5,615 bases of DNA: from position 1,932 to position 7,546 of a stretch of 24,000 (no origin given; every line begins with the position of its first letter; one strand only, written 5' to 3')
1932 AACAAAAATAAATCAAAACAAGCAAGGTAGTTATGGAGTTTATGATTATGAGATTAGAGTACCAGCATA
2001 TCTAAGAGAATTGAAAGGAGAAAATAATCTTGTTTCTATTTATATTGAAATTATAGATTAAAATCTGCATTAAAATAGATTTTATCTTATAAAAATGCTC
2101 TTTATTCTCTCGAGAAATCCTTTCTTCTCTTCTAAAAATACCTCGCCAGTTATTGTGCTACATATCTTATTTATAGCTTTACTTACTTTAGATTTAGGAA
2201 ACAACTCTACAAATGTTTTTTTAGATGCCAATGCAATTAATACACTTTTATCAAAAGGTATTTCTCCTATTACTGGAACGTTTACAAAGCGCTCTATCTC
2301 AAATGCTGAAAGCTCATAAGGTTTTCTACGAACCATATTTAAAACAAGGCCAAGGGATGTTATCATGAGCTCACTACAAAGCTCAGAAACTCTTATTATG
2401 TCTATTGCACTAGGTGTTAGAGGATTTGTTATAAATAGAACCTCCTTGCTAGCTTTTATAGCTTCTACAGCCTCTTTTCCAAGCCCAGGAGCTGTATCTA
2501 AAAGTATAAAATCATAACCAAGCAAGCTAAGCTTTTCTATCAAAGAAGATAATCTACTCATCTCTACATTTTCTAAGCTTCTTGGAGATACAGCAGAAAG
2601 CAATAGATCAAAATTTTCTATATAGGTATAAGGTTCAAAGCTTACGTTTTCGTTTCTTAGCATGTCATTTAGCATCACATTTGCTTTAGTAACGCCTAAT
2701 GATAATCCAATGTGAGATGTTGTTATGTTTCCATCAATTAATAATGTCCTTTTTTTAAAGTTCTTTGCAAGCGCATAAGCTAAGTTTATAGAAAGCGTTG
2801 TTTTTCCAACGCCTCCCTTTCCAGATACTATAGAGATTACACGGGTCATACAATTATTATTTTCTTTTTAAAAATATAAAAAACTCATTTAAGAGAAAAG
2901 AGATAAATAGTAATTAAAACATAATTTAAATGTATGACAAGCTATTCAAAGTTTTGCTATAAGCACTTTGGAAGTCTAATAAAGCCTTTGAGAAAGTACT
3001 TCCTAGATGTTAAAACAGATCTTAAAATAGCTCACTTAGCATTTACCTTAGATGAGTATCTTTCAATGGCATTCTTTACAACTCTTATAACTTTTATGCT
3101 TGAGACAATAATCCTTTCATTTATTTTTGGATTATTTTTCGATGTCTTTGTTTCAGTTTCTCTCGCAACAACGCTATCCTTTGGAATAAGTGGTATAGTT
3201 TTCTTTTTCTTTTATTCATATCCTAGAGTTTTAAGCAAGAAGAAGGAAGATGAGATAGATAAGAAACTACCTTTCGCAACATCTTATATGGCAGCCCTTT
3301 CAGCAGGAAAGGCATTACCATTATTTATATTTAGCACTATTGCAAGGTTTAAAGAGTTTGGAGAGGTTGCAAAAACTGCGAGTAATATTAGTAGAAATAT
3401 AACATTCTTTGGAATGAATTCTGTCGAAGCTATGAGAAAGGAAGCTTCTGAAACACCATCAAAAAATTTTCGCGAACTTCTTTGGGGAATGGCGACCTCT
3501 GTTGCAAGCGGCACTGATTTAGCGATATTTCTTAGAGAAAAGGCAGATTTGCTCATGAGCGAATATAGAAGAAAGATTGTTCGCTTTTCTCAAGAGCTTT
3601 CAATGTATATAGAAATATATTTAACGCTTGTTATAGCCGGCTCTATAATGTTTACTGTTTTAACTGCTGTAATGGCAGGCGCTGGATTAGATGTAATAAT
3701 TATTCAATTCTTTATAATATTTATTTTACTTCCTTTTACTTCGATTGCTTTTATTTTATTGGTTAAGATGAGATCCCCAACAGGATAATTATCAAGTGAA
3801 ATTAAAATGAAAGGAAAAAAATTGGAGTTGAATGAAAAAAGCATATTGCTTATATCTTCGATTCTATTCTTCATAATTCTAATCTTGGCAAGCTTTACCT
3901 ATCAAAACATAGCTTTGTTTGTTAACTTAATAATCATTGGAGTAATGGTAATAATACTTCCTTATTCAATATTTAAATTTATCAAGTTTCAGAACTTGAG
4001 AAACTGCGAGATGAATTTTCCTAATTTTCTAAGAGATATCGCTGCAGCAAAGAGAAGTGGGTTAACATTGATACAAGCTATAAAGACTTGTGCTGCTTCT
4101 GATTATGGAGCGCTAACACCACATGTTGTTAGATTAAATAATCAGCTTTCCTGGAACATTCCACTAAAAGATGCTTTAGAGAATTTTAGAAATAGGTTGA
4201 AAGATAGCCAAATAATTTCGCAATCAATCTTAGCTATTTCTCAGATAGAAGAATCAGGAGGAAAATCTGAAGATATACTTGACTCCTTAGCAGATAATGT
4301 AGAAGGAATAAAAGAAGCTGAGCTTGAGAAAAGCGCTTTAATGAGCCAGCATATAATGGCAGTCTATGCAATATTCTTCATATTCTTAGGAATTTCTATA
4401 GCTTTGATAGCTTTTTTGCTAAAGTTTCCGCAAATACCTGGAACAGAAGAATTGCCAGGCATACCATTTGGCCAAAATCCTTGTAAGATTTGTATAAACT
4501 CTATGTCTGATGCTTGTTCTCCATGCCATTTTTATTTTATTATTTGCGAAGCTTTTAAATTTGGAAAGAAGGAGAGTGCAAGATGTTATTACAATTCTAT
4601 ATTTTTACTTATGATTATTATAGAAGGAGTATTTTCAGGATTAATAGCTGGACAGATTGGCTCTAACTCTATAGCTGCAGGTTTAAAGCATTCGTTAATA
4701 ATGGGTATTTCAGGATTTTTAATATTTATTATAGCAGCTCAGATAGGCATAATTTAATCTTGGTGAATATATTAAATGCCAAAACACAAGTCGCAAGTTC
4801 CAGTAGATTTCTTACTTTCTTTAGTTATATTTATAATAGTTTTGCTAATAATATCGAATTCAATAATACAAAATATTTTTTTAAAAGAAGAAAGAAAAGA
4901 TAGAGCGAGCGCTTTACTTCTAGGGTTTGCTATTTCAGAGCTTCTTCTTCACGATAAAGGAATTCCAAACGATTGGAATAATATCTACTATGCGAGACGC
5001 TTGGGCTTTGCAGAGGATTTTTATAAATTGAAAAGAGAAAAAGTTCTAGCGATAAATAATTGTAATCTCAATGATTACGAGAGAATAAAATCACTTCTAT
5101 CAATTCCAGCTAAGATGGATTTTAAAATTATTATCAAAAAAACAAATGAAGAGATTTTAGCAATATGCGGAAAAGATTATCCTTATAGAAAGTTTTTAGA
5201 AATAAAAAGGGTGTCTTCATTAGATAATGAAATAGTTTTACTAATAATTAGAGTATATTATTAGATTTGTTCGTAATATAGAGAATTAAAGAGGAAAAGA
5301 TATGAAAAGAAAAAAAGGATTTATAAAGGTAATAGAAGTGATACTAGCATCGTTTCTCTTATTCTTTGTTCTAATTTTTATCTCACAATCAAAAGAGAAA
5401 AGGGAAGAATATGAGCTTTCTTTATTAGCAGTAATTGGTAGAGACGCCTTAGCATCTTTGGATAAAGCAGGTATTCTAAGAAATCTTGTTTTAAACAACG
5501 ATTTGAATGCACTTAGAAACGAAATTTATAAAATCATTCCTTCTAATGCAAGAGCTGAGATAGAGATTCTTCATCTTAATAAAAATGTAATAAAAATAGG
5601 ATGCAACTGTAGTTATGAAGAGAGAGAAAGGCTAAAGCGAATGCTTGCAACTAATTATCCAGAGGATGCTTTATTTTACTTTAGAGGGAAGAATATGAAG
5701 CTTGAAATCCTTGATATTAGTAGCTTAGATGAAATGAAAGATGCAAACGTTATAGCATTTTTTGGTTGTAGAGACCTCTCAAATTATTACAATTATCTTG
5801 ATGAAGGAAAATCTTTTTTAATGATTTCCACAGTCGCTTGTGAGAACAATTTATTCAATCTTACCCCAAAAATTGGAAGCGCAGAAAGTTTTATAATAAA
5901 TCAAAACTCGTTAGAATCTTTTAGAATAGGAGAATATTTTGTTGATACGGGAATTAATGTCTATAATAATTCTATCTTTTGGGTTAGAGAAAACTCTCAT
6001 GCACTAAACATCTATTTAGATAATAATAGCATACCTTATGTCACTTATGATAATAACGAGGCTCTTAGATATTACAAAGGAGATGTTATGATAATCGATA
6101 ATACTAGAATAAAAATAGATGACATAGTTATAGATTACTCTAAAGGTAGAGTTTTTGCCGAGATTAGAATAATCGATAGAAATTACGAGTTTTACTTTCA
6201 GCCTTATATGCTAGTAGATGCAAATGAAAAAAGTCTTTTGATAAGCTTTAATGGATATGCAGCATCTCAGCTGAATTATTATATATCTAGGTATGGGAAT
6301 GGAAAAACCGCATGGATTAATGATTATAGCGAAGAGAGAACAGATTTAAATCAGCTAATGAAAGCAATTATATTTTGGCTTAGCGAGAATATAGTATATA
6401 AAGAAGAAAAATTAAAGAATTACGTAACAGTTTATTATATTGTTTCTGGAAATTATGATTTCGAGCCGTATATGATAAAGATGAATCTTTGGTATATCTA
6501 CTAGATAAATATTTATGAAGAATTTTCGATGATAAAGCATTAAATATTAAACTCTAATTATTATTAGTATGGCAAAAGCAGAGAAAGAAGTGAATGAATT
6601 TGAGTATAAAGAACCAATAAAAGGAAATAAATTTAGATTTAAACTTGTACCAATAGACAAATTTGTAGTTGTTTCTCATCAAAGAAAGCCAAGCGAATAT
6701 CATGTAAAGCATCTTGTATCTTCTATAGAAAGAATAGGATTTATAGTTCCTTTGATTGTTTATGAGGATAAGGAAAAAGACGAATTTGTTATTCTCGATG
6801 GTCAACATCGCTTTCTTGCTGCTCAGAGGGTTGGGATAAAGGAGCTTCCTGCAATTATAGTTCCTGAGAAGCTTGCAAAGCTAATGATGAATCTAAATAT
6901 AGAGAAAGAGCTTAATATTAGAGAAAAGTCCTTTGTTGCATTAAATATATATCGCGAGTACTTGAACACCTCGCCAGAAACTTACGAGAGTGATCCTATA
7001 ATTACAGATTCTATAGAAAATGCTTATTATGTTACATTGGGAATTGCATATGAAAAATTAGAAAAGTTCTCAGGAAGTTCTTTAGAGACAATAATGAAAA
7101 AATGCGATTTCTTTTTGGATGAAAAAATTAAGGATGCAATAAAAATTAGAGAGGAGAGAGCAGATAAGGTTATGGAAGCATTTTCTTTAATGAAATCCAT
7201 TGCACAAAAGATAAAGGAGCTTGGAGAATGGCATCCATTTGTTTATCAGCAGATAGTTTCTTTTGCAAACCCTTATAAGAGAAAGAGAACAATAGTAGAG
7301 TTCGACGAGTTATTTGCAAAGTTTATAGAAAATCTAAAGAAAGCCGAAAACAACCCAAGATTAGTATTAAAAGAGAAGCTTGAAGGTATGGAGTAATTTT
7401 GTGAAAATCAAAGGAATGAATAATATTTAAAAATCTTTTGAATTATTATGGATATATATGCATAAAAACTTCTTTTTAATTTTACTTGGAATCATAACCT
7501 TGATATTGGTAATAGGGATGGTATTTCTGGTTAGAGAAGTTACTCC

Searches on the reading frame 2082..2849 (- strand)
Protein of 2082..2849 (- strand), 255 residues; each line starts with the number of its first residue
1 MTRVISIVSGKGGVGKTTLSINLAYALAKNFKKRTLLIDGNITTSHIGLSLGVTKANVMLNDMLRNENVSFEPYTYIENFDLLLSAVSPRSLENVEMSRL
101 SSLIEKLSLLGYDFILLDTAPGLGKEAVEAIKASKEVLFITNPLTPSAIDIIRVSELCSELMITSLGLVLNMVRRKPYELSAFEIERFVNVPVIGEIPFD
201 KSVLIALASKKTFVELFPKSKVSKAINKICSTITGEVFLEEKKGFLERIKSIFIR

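Call 31: search_protein_families(library=pfam, proteins=[window:2082-2849:-])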
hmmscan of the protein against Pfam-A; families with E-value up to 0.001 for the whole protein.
window:2082-2849:- (255 aa): 7 families
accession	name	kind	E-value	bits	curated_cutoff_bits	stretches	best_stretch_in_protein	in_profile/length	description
PF10609.15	ParA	-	3.7e-22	79.4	27.1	1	2-233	3-245/246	NUBPL iron-transfer P-loop NTPase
PF01656.29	CbiA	-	5.2e-19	68.9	25.4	1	5-212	1-124/125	CobQ/CobB/MinD/ParA nucleotide binding domain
PF13614.12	AAA_31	-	3.8e-18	66.5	27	1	2-142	1-148/177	AAA domain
PF02374.21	ArsA_ATPase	-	2e-07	31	24.3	1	7-38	5-35/305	Anion-transporting ATPase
PF00142.24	Fer4_NifH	-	1.9e-06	28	25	0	8-39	5-35/271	4Fe-4S iron sulfur cluster binding proteins, NifH/frxC family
PF07015.17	VirC1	-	1.1e-05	25.4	24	0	95-162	67-134/231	VirC1 protein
PF13500.12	AAA_26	-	0.00025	21.4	27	0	150-202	144-193/198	AAA domain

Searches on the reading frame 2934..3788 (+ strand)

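Call 31: search_protein_families(library=pfam, proteins=[window:2934-3788:+])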
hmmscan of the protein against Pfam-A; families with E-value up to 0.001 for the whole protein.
window:2934-3788:+ (284 aa): 1 family
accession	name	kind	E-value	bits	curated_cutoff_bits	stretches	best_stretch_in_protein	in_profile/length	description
PF00482.28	T2SSF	-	3.8e-10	40.2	25.2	1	117-243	3-124/125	Type II secretion system (T2SS), protein F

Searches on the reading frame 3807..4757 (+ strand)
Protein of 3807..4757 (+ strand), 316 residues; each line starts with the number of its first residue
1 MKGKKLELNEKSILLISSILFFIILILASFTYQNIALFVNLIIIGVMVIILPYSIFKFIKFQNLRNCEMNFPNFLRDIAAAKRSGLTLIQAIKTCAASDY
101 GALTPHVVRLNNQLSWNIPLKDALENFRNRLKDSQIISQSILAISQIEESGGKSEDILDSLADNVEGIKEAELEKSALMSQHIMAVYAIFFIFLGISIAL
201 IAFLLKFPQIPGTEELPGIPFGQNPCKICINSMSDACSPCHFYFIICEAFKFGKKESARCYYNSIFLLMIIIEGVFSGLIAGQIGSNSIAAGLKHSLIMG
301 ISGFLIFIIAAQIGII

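Call 31: search_protein_families(library=pfam, proteins=[window:3807-4757:+])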
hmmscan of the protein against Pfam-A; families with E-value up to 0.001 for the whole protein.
window:3807-4757:+ (316 aa): 1 family
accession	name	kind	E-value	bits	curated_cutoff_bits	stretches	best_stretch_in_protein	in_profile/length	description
PF00482.28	T2SSF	-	9.5e-17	61.6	25.2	1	74-201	1-124/125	Type II secretion system (T2SS), protein F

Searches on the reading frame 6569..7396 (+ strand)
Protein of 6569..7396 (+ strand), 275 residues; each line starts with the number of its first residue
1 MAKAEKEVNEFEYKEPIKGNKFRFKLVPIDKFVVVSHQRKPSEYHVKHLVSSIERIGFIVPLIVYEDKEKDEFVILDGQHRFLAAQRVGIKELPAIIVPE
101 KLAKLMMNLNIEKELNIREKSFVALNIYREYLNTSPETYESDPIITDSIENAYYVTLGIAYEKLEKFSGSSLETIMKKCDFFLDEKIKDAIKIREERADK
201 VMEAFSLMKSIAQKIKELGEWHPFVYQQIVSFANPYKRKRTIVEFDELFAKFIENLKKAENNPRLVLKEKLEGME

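Call 31: search_protein_families(library=pfam, proteins=[window:6569-7396:+])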
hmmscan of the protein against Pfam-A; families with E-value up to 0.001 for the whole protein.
window:6569-7396:+ (275 aa): 2 families
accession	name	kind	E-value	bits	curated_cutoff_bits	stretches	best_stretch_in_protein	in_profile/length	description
PF02195.25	ParB_N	-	1.3e-08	35.2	26.3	1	40-99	21-79/95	ParB N-terminal domain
PF03235.19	GmrSD_N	-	0.00045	20.8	33.2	1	43-190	25-154/199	GmrSD restriction endonuclease, N-terminal domain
